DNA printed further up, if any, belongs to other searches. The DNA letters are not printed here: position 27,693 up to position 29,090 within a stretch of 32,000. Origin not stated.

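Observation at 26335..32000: TolC-like OMP, periplasmic adaptor, membrane glycosyltransferase and IspH-UbiA fusion: an export-plus-synthesis cluster with no inner-membrane pump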

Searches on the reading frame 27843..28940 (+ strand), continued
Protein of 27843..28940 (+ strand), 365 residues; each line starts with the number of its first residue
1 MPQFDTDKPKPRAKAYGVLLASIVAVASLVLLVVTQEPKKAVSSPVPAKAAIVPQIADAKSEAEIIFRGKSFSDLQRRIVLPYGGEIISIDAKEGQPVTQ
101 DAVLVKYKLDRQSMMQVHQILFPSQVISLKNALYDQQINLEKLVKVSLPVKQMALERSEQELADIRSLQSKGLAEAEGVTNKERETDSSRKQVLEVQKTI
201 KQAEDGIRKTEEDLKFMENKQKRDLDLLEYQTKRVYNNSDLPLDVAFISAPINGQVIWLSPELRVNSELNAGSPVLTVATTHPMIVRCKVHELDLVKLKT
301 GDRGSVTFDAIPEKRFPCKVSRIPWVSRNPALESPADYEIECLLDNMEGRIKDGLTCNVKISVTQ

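Call 81: search_protein_families(library=pfam, proteins=[L103:7857-9467:+, L103:9464-10003:+, L103:10013-11791:+, L103:11749-12975:+, L103:12979-13863:+, L103:13880-14860:+, L103:1766-2881:+, L115:5427-7154:-, L115:7264-8361:-, L115:19096-20547:+], max_evalue=0.0001)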
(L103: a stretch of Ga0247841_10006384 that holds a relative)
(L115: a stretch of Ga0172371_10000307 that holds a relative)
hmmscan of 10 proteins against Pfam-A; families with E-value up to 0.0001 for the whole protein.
L103:7857-9467:+ (536 aa): 1 family
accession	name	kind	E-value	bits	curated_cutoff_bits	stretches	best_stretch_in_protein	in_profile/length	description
PF09481.15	CRISPR_Cse1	-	5.8e-39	134.9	24.7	1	9-332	1-294/450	CRISPR-associated protein Cse1 (CRISPR_cse1)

L103:9464-10003:+ (179 aa): 1 family
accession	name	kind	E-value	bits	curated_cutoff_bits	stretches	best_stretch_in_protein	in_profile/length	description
PF09485.15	CRISPR_Cse2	-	1.4e-11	45.5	24.6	1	18-174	1-136/137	CRISPR-associated protein Cse2 (CRISPR_cse2)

L103:10013-11791:+ (592 aa): 1 family
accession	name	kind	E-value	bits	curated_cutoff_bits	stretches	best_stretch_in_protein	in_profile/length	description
PF09344.15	Cas_CT1975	-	3.9e-86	290.2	26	2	237-505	108-329/361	CT1975-like protein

L103:11749-12975:+ (408 aa): 2 families
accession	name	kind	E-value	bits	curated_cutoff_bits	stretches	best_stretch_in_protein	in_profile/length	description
PF09704.15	Cas_Cas5d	-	4.8e-36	125.2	23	1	23-205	2-176/217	CRISPR-associated protein (Cas_Cas5)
PF01844.29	HNH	-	6.3e-06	26.7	21.4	1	312-347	4-44/47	HNH endonuclease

L103:12979-13863:+ (294 aa): 1 family
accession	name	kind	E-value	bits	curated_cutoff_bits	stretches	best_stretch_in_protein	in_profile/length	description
PF08798.16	CRISPR_assoc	-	9e-31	108.2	25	1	1-291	1-223/223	CRISPR associated protein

L103:13880-14860:+ (326 aa): 1 family
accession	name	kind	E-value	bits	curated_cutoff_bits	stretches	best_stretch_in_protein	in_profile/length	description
PF01867.21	Cas_Cas1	-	1.5e-18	67.4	22.3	2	126-225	140-239/283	CRISPR associated protein Cas1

L103:1766-2881:+ (371 aa): 1 family
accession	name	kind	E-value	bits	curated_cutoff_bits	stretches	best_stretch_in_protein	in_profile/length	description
PF13528.12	Glyco_trans_1_3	-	2.9e-69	234.1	25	1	21-334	1-319/322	Glycosyl transferase family 1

L115:5427-7154:- (575 aa): 2 families
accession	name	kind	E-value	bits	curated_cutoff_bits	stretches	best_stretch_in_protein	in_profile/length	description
PF00501.34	AMP-binding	-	3.6e-56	191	29.9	1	57-412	7-375/384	AMP-binding enzyme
PF13193.12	AMP-binding_C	-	5e-12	47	24.5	1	474-551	1-75/76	AMP-binding enzyme C-terminal domain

L115:7264-8361:- (365 aa): 1 family
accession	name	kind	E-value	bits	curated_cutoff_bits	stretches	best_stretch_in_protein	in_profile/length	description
PF00850.24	Hist_deacetyl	-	1.7e-86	290.7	27.9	1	41-327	1-296/298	Histone deacetylase domain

L115:19096-20547:+ (483 aa): 2 families
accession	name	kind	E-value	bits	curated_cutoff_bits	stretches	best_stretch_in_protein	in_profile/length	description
PF12704.14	MacB_PCD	-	3.5e-30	106.3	27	1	110-323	4-206/207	MacB-like periplasmic core domain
PF02687.27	FtsX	-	3.9e-14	53.2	25.5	1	361-474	2-118/120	FtsX-like permease C-terminal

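Call 85: search_protein_families(library=pfam, proteins=[L117:7236-8330:+, L128:521-1279:+, L128:10835-11722:+, L121:1644-3497:+], max_evalue=0.0001)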
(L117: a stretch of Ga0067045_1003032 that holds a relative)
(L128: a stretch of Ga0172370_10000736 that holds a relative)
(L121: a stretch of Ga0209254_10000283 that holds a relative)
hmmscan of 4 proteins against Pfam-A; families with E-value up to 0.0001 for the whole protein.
L117:7236-8330:+ (364 aa): 2 families
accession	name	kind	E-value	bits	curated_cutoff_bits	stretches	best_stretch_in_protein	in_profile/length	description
PF13528.12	Glyco_trans_1_3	-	3.7e-65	220.7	25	1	2-314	1-318/322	Glycosyl transferase family 1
PF13439.12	Glyco_transf_4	-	9.6e-05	22.9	28.5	0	62-163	39-141/170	Glycosyltransferase Family 4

L128:521-1279:+ (252 aa): 2 families
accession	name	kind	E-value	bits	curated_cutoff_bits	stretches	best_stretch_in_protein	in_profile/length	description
PF02565.21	RecO_C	-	2.9e-23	82.8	22.1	1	82-233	1-148/157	Recombination protein O C terminal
PF11967.14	RecO_N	-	3e-18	66.1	27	1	3-73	6-75/80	Recombination protein O N terminal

L128:10835-11722:+ (295 aa): 2 families
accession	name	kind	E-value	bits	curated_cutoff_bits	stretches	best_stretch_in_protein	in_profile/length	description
PF00753.33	Lactamase_B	-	5.6e-18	66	22.7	1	23-207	5-196/196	Metallo-beta-lactamase superfamily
PF12706.13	Lactamase_B_2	-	4.7e-06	26.8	27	1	34-112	2-83/200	Beta-lactamase superfamily domain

L121:1644-3497:+ (617 aa): 1 family
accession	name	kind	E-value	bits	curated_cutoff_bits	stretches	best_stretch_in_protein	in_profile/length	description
PF13520.12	AA_permease_2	-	4.1e-25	89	27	1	37-451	1-414/427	Amino acid permease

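Call 86: search_protein_families(library=ncbifam, proteins=[L117:7236-8330:+], max_evalue=0.00001)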
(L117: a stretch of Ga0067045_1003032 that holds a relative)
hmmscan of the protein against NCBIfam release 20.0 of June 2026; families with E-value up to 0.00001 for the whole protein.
L117:7236-8330:+ (364 aa): 1 family
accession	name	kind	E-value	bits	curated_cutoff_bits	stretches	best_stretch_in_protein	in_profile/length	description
TIGR00661.1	MJ1255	subfamily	2.3e-44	152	195.9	1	3-299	1-296/321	MJ1255/VC2487 family glycosyltransferase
